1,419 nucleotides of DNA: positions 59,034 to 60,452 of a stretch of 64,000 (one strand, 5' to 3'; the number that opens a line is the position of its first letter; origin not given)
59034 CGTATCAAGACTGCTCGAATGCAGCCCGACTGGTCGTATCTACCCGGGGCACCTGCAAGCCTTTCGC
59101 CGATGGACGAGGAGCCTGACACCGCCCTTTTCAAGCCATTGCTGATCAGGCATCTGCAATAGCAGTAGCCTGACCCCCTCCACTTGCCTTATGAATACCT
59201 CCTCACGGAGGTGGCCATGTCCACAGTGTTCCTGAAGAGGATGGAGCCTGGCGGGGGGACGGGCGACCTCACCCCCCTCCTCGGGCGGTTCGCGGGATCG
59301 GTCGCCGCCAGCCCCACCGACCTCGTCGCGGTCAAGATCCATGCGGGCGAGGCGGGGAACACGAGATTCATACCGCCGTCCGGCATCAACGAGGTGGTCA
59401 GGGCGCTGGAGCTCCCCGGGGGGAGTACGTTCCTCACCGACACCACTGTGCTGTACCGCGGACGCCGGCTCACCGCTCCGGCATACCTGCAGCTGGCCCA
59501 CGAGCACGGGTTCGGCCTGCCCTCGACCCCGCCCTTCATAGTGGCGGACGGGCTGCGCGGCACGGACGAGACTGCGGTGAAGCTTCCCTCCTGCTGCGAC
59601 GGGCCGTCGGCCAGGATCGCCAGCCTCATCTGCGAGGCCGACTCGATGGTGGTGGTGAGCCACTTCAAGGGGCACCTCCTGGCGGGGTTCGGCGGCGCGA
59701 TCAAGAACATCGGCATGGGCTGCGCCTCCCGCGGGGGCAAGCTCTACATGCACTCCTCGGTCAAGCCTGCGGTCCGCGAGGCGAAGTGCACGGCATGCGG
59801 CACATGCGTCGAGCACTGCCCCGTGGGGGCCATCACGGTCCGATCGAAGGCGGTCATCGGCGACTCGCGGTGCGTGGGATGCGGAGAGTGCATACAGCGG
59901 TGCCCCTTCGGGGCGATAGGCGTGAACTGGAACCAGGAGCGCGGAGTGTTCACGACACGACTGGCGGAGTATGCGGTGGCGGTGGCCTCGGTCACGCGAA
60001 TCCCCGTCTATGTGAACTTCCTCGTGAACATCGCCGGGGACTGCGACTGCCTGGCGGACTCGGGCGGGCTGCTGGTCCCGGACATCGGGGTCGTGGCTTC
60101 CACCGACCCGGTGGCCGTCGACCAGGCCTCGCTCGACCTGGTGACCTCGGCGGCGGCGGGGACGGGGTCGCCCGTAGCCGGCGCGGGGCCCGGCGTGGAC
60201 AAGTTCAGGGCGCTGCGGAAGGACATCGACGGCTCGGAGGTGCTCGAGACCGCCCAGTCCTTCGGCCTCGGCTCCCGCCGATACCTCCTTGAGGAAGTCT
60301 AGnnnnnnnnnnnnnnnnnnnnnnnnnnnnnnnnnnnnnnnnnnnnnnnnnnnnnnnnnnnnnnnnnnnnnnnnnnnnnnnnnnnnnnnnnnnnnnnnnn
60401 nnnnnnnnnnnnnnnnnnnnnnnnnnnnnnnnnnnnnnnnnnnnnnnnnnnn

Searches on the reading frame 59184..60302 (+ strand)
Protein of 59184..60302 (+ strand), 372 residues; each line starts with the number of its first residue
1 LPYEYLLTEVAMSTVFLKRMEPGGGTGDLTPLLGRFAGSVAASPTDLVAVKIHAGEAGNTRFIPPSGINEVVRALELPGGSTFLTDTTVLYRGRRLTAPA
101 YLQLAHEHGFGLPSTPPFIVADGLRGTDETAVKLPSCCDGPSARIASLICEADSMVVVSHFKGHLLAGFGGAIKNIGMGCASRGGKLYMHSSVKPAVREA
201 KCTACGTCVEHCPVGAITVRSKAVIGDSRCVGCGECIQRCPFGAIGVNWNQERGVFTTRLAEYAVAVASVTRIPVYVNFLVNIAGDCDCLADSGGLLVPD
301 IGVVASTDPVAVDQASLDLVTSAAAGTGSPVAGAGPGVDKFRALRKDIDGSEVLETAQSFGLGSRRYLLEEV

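Call 7: search_protein_families(library=pfam, proteins=[window:59184-60302:+], max_evalue=0.01)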
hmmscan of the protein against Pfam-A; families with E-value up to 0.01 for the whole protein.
window:59184-60302:+ (372 aa): 17 families
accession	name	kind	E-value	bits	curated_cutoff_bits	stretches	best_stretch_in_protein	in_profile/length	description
PF04015.17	DUF362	-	9.5e-38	130.7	24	1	48-318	1-200/200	Domain of unknown function (DUF362)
PF00037.32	Fer4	-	2.9e-14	52.6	21.1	2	197-218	3-24/24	4Fe-4S binding domain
PF12838.12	Fer4_7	-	2.1e-10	41.4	27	1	201-244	1-52/52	4Fe-4S dicluster domain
PF12837.12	Fer4_6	-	4.9e-10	39.3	25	2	194-217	1-24/24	4Fe-4S binding domain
PF13187.11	Fer4_9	-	1.1e-09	38.7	27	3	201-245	1-52/52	4Fe-4S dicluster domain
PF14697.11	Fer4_21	-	4.8e-09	36.7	35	2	196-218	35-58/59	4Fe-4S dicluster domain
PF13484.11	Fer4_16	-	1.8e-08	35.4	30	2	229-248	1-20/66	4Fe-4S double cluster binding domain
PF13237.11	Fer4_10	-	4.9e-08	33.2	25.5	1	198-241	5-53/53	4Fe-4S dicluster domain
PF12797.12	Fer4_2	-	1.1e-06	28.7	24.5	1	195-214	3-22/22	4Fe-4S binding domain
PF25160.1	LdpA_Fe-S-bd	-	6.2e-06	26.3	27.6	1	195-221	21-47/49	LdpA Fe-S cluster-binding domain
PF12798.12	Fer4_3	-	6.4e-06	27.1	27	1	230-244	1-15/15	4Fe-4S binding domain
PF09861.14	Lar_N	-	3.3e-05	23.6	23.3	1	130-192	132-194/204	Lactate racemase N-terminal domain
PF12800.12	Fer4_4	-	0.00013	22.5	24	0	228-243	2-17/17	4Fe-4S binding domain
PF13534.11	Fer4_17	-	0.00019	22.4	22.2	0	201-215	1-15/61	4Fe-4S dicluster domain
PF13183.11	Fer4_8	-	0.00058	20.8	27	0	201-215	53-67/68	4Fe-4S dicluster domain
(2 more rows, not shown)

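Call 13: find_encoding_contigs(protein=window:59217-60302:+, flank=10000, max_places=10)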
Protein window:59217-60302:+ (361 aa): 23 contigs read that carry it; 10 places shown.
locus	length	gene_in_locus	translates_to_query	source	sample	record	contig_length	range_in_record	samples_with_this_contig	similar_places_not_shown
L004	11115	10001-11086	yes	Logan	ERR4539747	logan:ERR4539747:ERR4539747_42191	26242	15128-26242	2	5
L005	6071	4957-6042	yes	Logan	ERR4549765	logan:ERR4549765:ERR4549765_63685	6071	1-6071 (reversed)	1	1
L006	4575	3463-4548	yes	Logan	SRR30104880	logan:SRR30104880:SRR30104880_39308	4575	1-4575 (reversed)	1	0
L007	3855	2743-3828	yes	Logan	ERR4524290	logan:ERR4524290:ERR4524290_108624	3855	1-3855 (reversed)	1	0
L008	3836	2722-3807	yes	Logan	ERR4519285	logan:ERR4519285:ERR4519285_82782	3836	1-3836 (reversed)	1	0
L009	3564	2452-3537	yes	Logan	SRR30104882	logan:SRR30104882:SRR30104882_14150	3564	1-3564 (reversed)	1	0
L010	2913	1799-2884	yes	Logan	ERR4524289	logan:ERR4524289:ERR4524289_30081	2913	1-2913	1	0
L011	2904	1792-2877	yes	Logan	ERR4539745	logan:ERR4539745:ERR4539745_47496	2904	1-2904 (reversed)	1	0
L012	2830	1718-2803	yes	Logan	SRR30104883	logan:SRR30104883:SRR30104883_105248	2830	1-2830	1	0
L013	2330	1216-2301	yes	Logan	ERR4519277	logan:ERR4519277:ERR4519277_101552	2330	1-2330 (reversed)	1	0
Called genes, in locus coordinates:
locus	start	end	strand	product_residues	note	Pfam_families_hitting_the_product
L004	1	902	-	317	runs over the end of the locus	-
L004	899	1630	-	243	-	PF10502:Peptidase_S26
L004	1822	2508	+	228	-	PF20582:UPF0758_N (faint), PF04002:RadC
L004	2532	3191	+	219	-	-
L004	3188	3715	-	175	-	PF00694:Aconitase_C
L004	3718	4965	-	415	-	PF00330:Aconitase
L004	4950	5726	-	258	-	PF00149:Metallophos, PF12850:Metallophos_2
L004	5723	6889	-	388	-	PF07075:NamZ_N, PF20732:NamZ_C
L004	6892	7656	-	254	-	PF00753:Lactamase_B, PF12706:Lactamase_B_2, PF02112:PDEase_II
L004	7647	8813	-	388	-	PF01168:Ala_racemase_N, PF00842:Ala_racemase_C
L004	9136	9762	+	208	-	-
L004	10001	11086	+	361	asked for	PF04015:DUF362, PF14697:Fer4_21 (faint), PF00037:Fer4, PF12837:Fer4_6 (weak), PF12838:Fer4_7, PF13187:Fer4_9 (weak), PF13237:Fer4_10, PF00037:Fer4 (weak), +4 more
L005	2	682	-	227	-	?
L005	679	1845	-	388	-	PF07075:NamZ_N, PF20732:NamZ_C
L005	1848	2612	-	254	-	PF00753:Lactamase_B, PF12706:Lactamase_B_2, PF02112:PDEase_II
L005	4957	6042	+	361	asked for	PF04015:DUF362, PF14697:Fer4_21 (faint), PF00037:Fer4, PF12837:Fer4_6 (weak), PF12838:Fer4_7, PF13187:Fer4_9 (weak), PF13237:Fer4_10, PF00037:Fer4 (weak), +4 more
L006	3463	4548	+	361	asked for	PF04015:DUF362, PF14697:Fer4_21 (faint), PF00037:Fer4, PF12837:Fer4_6 (weak), PF12838:Fer4_7, PF13187:Fer4_9 (weak), PF13237:Fer4_10, PF00037:Fer4 (weak), +4 more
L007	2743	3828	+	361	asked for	PF04015:DUF362, PF14697:Fer4_21 (faint), PF00037:Fer4, PF12837:Fer4_6 (weak), PF12838:Fer4_7, PF13187:Fer4_9 (weak), PF13237:Fer4_10, PF00037:Fer4 (weak), +4 more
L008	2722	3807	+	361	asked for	PF04015:DUF362, PF14697:Fer4_21 (faint), PF00037:Fer4, PF12837:Fer4_6 (weak), PF12838:Fer4_7, PF13187:Fer4_9 (weak), PF13237:Fer4_10, PF00037:Fer4 (weak), +4 more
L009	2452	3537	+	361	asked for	PF04015:DUF362, PF14697:Fer4_21 (faint), PF00037:Fer4, PF12837:Fer4_6 (weak), PF12838:Fer4_7, PF13187:Fer4_9 (weak), PF13237:Fer4_10, PF00037:Fer4 (weak), +4 more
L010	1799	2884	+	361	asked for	PF04015:DUF362, PF14697:Fer4_21 (faint), PF00037:Fer4, PF12837:Fer4_6 (weak), PF12838:Fer4_7, PF13187:Fer4_9 (weak), PF13237:Fer4_10, PF00037:Fer4 (weak), +4 more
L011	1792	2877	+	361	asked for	PF04015:DUF362, PF14697:Fer4_21 (faint), PF00037:Fer4, PF12837:Fer4_6 (weak), PF12838:Fer4_7, PF13187:Fer4_9 (weak), PF13237:Fer4_10, PF00037:Fer4 (weak), +4 more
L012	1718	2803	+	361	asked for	PF04015:DUF362, PF14697:Fer4_21 (faint), PF00037:Fer4, PF12837:Fer4_6 (weak), PF12838:Fer4_7, PF13187:Fer4_9 (weak), PF13237:Fer4_10, PF00037:Fer4 (weak), +4 more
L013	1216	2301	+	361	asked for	PF04015:DUF362, PF14697:Fer4_21 (faint), PF00037:Fer4, PF12837:Fer4_6 (weak), PF12838:Fer4_7, PF13187:Fer4_9 (weak), PF13237:Fer4_10, PF00037:Fer4 (weak), +4 more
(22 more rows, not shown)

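Call 23: find_related_loci(query=window:59217-60302:+, collection=genome_contigs, flank=6000)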
Query window:59217-60302:+ (361 aa) in genome_contigs; peptide patterns used: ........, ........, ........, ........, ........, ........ (x = any residue, [..] = any of these).
600 stretches matched a pattern (row limit reached: there are more); 565 encode a relative of the query (tblastn E <= 1e-3); the best 80 are kept; 80 distinct loci.
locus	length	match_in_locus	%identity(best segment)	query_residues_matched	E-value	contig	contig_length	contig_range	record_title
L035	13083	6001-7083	70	1-361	3e-163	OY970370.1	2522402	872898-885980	MAG: Candidatus Fermentibacteria bacterium isolate MFD00905.bin.1.36 genome assembly, chromosome: 1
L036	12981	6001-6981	47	35-358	2e-89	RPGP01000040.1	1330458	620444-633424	MAG: Desulfobacteraceae bacterium Eth-SRB1 Scaffold78_pilon, whole genome shotgun sequence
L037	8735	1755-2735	47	35-358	7e-89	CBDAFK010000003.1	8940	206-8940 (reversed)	MAG: uncultured Desulfobacterales bacterium isolate MAG_109 genome assembly, contig: k141_150, whole genome shotgun sequ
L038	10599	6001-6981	47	35-358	5e-88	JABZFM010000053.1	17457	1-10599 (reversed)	MAG: Desulfobacteraceae bacterium isolate Grevelingen_8MPa_metabat2.60 scaffold_1884, whole genome shotgun sequence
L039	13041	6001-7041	45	18-361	1e-87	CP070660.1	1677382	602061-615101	MAG: Deltaproteobacteria bacterium isolate bin79 chromosome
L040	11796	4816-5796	48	35-358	1e-86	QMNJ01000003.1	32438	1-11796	MAG: Candidatus Coatesbacteria bacterium isolate B26_G2 B26_Guay2_scaffold_00091, whole genome shotgun sequence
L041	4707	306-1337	45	18-358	3e-86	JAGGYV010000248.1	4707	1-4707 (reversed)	MAG: Desulfobacteraceae bacterium isolate AUK187 PB_MBMC_141_c_000000000360, whole genome shotgun sequence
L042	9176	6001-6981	46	35-358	1e-85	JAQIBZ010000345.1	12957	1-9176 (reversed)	MAG: Desulfobacteraceae bacterium isolate GH14 k119_519183, whole genome shotgun sequence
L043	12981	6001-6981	45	35-358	3e-85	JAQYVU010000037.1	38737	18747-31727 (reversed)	MAG: Desulfococcaceae bacterium isolate SF_100_bin68 SF_100_bin.68.orig_100_contig-145_1965, whole genome shotgun sequen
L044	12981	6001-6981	47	35-358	7e-85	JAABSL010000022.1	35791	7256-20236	MAG: Desulfobacteraceae bacterium isolate S12.Bin036 NODE_11_length_35791_cov_24.3976, whole genome shotgun sequence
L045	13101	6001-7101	43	1-361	2e-83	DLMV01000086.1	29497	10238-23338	MAG TPA_asm: Deltaproteobacteria bacterium UBA7527 UBA7527_contig_13557, whole genome shotgun sequence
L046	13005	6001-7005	45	35-358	9e-83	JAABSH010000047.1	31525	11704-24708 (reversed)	MAG: Desulfobacteraceae bacterium isolate S10.Bin129 NODE_47_length_31525_cov_12.1955, whole genome shotgun sequence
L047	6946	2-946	48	47-358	6e-83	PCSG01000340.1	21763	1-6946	MAG: Desulfobacterales bacterium CG23_combo_of_CG06-09_8_20_14_all_51_8 CG23_scaffold_789_c, whole genome shotgun sequen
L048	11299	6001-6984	47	32-356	1e-82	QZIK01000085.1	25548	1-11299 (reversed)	MAG: Desulfobacteraceae bacterium isolate SURF_67 Ga0104751_1002861, whole genome shotgun sequence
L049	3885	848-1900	42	1-361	5e-83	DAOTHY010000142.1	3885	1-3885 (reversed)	MAG TPA_asm: Thermotogota bacterium isolate AMR_MDS_3039 NODE_27701_length_3885_cov_13.496345, whole genome shotgun sequ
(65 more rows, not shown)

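Call 24: find_homologous_proteins(query=window:59217-60302:+, max_evalue=1e-40)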
Query window:59217-60302:+ (361 aa): 4450 proteins with E <= 1e-40 among 8000 candidates; the best 120 are listed.
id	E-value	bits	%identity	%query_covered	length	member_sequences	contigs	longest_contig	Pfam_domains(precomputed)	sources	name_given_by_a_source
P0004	8.2e-238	806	100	100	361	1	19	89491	PF14697.12,PF04015.18,PF12797.13,PF12837.13,PF00037.33,PF12798.13,PF13484.12,PF12838.13,PF25160.2,PF13237.12,PF13187.12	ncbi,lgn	-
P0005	6.5e-169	580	73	100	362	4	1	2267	PF14697.12,PF04015.18,PF12797.13,PF09861.15,PF12837.13,PF00037.33,PF13484.12,PF12838.13,PF13237.12,PF13187.12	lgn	-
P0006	8.8e-169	579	72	100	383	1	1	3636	PF14697.12,PF04015.18,PF12837.13,PF12798.13,PF13484.12,PF12838.13,PF13534.12,PF12797.13,PF00037.33,PF13237.12,PF13183.12,PF13187.12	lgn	-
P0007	9.0e-164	563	72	96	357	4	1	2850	PF14697.12,PF04015.18,PF12797.13,PF12837.13,PF00037.33,PF13484.12,PF12838.13,PF13237.12,PF13183.12,PF13187.12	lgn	-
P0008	3.0e-159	548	69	100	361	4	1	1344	PF04015.18,PF12797.13,PF09861.15,PF12837.13,PF00037.33,PF12838.13,PF13237.12,PF13187.12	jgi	-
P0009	1.3e-157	543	68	100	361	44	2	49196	PF14697.12,PF04015.18,PF12797.13,PF12837.13,PF00037.33,PF13484.12,PF12838.13,PF13237.12,PF13187.12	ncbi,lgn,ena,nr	ncbi:MAG: hypothetical protein AO395_05975 [Candidatus Fermentibacter daniensis]|nr:MAG: hypothetica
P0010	9.0e-156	537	69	100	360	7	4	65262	PF14697.12,PF04015.18,PF12797.13,PF12837.13,PF00037.33,PF13484.12,PF12838.13,PF13237.12,PF13183.12,PF13187.12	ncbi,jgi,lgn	-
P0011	6.2e-155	534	69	100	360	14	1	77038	PF14697.12,PF04015.18,PF12797.13,PF12837.13,PF00037.33,PF13484.12,PF12838.13,PF13237.12,PF13187.12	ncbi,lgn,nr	ncbi:MAG: DUF362 domain-containing protein [Candidatus Fermentibacter sp.]|nr:DUF362 domain-containi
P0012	6.9e-149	514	67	99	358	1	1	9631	PF14697.12,PF04015.18,PF09861.15,PF12837.13,PF12798.13,PF13484.12,PF12838.13,PF12797.13,PF00037.33,PF25160.2,PF13237.12,PF13187.12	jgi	-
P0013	1.3e-148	513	66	100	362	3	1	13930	PF14697.12,PF04015.18,PF12837.13,PF00037.33,PF13484.12,PF12838.13,PF13237.12,PF13183.12,PF13187.12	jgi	jgi:uncharacterized protein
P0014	3.7e-142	492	63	100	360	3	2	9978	PF14697.12,PF04015.18,PF12837.13,PF00037.33,PF13484.12,PF12838.13,PF25160.2,PF13237.12,PF13187.12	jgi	jgi:hypothetical protein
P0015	4.0e-133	462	59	100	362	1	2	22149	PF14697.12,PF04015.18,PF12797.13,PF12837.13,PF00037.33,PF13484.12,PF12838.13,PF25160.2,PF13237.12,PF13187.12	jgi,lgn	jgi:hypothetical protein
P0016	3.7e-132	459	58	99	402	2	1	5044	PF14697.12,PF04015.18,PF12797.13,PF12837.13,PF00037.33,PF13484.12,PF12838.13,PF25160.2,PF13237.12,PF13183.12,PF13187.12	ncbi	-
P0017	1.9e-130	453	61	100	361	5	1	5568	PF14697.12,PF04015.18,PF12797.13,PF12837.13,PF00037.33,PF13484.12,PF12838.13,PF13237.12,PF13183.12,PF13187.12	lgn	-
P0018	2.1e-130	453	57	99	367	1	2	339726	PF14697.12,PF04015.18,PF12797.13,PF12837.13,PF00037.33,PF13484.12,PF12838.13,PF25160.2,PF13237.12,PF13183.12,PF13187.12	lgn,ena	-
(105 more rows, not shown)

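Call 28: find_encoding_contigs(protein=P0005, flank=10000, max_places=6)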
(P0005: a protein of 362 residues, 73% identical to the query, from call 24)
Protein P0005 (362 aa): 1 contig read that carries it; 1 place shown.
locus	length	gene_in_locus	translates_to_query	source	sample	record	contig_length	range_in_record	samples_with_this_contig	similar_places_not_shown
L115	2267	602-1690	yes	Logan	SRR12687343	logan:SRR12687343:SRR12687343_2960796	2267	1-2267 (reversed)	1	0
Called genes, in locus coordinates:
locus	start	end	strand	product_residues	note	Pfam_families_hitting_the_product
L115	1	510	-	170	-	?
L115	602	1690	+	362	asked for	PF04015:DUF362, PF09861:Lar_N (faint), PF14697:Fer4_21 (faint), PF12797:Fer4_2 (faint), PF13237:Fer4_10 (weak), PF00037:Fer4 (weak), PF12838:Fer4_7, PF13187:Fer4_9, +2 more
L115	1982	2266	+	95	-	?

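Call 29: find_encoding_contigs(protein=P0006, flank=10000, max_places=6)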
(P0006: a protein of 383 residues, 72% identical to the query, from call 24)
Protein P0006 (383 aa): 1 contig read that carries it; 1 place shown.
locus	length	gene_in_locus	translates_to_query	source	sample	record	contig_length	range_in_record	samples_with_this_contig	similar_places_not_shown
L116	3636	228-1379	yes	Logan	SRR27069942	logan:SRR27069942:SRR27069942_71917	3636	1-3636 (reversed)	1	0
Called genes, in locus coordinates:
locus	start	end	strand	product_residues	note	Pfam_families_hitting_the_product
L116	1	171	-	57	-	?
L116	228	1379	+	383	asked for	PF04015:DUF362, PF13534:Fer4_17 (faint), PF00037:Fer4 (weak), PF12838:Fer4_7, PF13187:Fer4_9, PF13237:Fer4_10, PF14697:Fer4_21 (weak), PF00037:Fer4 (weak), +5 more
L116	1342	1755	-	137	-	PF01741:MscL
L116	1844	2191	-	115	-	-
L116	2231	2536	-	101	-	PF07876:Dabb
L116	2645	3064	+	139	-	PF00472:RF-1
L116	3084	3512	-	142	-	PF01451:LMWPc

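Call 30: find_encoding_contigs(protein=P0007, flank=10000, max_places=6)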
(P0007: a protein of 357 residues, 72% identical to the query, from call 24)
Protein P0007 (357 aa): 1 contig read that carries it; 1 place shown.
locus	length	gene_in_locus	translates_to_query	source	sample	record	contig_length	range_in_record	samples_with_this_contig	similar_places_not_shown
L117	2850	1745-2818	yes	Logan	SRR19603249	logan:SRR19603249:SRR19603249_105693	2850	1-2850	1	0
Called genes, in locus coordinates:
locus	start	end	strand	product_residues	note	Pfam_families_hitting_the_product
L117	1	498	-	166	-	?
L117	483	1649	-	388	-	PF01168:Ala_racemase_N, PF00842:Ala_racemase_C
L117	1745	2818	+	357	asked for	PF04015:DUF362, PF12797:Fer4_2 (faint), PF00037:Fer4 (weak), PF12838:Fer4_7, PF13187:Fer4_9 (weak), PF13237:Fer4_10, PF14697:Fer4_21 (weak), PF00037:Fer4, +3 more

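Call 76: find_encoding_contigs(protein=P0011, flank=8000, max_places=2)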
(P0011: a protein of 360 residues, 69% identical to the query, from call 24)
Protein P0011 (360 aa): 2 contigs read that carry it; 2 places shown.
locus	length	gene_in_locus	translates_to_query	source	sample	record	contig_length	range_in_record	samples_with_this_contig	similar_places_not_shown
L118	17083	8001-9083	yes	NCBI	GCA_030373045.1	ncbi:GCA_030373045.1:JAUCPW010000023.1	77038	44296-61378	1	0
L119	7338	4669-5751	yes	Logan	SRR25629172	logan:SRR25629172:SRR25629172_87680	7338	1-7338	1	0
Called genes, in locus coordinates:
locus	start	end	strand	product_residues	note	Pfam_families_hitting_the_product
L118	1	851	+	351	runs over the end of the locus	PF21088:MS_channel_1st, PF00924:MS_channel_2nd, PF21082:MS_channel_3rd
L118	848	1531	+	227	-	PF20582:UPF0758_N (weak), PF04002:RadC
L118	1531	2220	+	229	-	-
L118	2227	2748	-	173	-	PF00694:Aconitase_C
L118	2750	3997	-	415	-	PF00330:Aconitase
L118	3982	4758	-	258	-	PF00149:Metallophos, PF12850:Metallophos_2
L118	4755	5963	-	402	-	PF07075:NamZ_N, PF20732:NamZ_C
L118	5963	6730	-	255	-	PF00753:Lactamase_B (weak), PF02112:PDEase_II, PF12706:Lactamase_B_2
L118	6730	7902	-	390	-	PF01168:Ala_racemase_N, PF00842:Ala_racemase_C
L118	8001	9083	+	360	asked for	PF04015:DUF362, PF12797:Fer4_2 (faint), PF00037:Fer4 (weak), PF12837:Fer4_6 (weak), PF12838:Fer4_7, PF13187:Fer4_9, PF13237:Fer4_10, PF00037:Fer4 (weak), +2 more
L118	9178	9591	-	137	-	PF01741:MscL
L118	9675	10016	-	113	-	-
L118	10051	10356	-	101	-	PF07876:Dabb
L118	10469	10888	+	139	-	PF00472:RF-1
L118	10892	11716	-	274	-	-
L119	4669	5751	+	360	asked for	PF04015:DUF362, PF12797:Fer4_2 (faint), PF00037:Fer4 (weak), PF12837:Fer4_6 (weak), PF12838:Fer4_7, PF13187:Fer4_9, PF13237:Fer4_10, PF00037:Fer4 (weak), +2 more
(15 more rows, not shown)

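Call 77: find_encoding_contigs(protein=P0010, flank=8000, max_places=2)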
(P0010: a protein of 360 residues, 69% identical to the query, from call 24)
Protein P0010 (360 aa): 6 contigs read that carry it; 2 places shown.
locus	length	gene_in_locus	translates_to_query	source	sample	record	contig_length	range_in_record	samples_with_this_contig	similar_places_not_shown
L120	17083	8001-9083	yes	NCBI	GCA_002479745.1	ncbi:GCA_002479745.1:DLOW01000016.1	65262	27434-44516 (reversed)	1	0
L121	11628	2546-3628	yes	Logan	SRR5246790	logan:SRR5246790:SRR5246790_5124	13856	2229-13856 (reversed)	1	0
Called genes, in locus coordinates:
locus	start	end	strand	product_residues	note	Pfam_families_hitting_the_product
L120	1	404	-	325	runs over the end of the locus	-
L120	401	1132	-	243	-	PF10502:Peptidase_S26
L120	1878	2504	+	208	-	PF21088:MS_channel_1st (weak), PF00924:MS_channel_2nd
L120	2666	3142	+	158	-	PF04002:RadC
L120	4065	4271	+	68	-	-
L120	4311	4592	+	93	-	-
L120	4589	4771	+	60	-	-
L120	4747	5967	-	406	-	PF07075:NamZ_N, PF20732:NamZ_C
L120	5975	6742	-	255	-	PF00753:Lactamase_B (faint), PF23023:Anti-Pycsar_Apyc1 (weak), PF12706:Lactamase_B_2, PF02112:PDEase_II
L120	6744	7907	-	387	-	PF01168:Ala_racemase_N, PF00842:Ala_racemase_C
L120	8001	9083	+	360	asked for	PF04015:DUF362, PF13183:Fer4_8 (faint), PF14697:Fer4_21 (faint), PF00037:Fer4 (weak), PF12838:Fer4_7, PF13187:Fer4_9 (weak), PF13237:Fer4_10 (weak), PF00037:Fer4 (weak), +3 more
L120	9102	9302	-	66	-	-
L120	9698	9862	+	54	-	-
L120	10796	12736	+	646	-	PF23374:Fn3_arc (faint), PF12985:DUF3869 (faint), PF13620:CarboxypepD_reg, PF13715:CarbopepD_reg_2, PF13620:CarboxypepD_reg, PF13715:CarbopepD_reg_2, PF00691:OmpA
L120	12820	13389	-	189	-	PF28474:DUF8412, PF13376:OmdA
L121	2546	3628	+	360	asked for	PF04015:DUF362, PF13183:Fer4_8 (faint), PF14697:Fer4_21 (faint), PF00037:Fer4 (weak), PF12838:Fer4_7, PF13187:Fer4_9 (weak), PF13237:Fer4_10 (weak), PF00037:Fer4 (weak), +3 more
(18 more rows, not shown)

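Call 93: search_protein_families(library=ncbifam, proteins=[window:59217-60302:+], max_evalue=0.01)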
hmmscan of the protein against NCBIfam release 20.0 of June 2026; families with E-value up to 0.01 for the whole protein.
window:59217-60302:+ (361 aa): 94 families (the best 25 are shown)
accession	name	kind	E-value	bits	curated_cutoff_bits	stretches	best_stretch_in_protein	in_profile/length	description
NF038196.1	ferrodoxin_EFR1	subfamily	2.2e-12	47.5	75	1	181-240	176-235/242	EFR1 family ferrodoxin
NF040770.1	hetero_SS_HdrA2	exception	4.7e-11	41.5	1100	1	180-271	568-656/777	CoB-CoM heterodisulfide reductase HdrA2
TIGR02700.1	flavo_MJ0208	hypoth_equivalog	5.8e-11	42.1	251.35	1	182-235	141-195/234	dihydromethanopterin reductase (acceptor)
NF045874.1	Vhu_polyferre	exception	1.9e-10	40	600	1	184-237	123-177/381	F420-non-reducing hydrogenase associated-polyferredoxin VhuB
NF058577.1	FdxA_fam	equivalog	9.2e-10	38.6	65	1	190-233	8-52/52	4Fe-4S ferredoxin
TIGR04105.1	FeFe_hydrog_B1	subfamily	1.2e-09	37.3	450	2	210-234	181-205/462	monomeric [FeFe] hydrogenase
NF010368.0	PRK13795.1-3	equivalog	2e-09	36.2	588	1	181-231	578-629/635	hypothetical protein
TIGR02179.1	PorD_KorD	subfamily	2.2e-09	37.3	60.05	1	181-236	17-74/78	2-oxoacid:acceptor oxidoreductase, delta subunit, pyruvate/2-ketoisovalerate family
TIGR02512.1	FeFe_hydrog_A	subfamily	2.9e-09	36.3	405.95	2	170-211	31-72/375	[FeFe] hydrogenase, group A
NF040763.1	FeFe_hydrog_A6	exception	3.3e-09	35.7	765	2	168-211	167-210/571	NADH-dependent [FeFe] hydrogenase, group A6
TIGR04041.1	activase_YjjW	hypoth_equivalog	3.7e-09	36.4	250.2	1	189-232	41-85/276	YjjW family glycine radical enzyme activase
NF040864.1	HgcB_ferredoxin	equivalog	9.7e-09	35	99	1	181-237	6-64/93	mercury methylation ferredoxin HgcB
NF009945.0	PRK13409.1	equivalog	1.3e-08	34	469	2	209-236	41-68/592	ribosome biogenesis/translation initiation ATPase RLI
NF043039.1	HgcAB_like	equivalog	2.9e-08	33.7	285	1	180-234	291-349/350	HgcAB-like fusion protein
NF040684.1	PorD_Arch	equivalog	3.6e-08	33.4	120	1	179-236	22-81/85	pyruvate synthase subunit PorD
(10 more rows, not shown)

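Call 94: search_protein_families(library=padloc, proteins=[window:59217-60302:+], max_evalue=0.01)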
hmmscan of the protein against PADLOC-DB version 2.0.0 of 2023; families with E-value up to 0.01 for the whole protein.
window:59217-60302:+ (361 aa): 1 family
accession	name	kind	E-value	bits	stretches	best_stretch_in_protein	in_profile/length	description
PDLC02510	BrxP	-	6.2e-06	22.7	1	187-227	460-500/779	BrxP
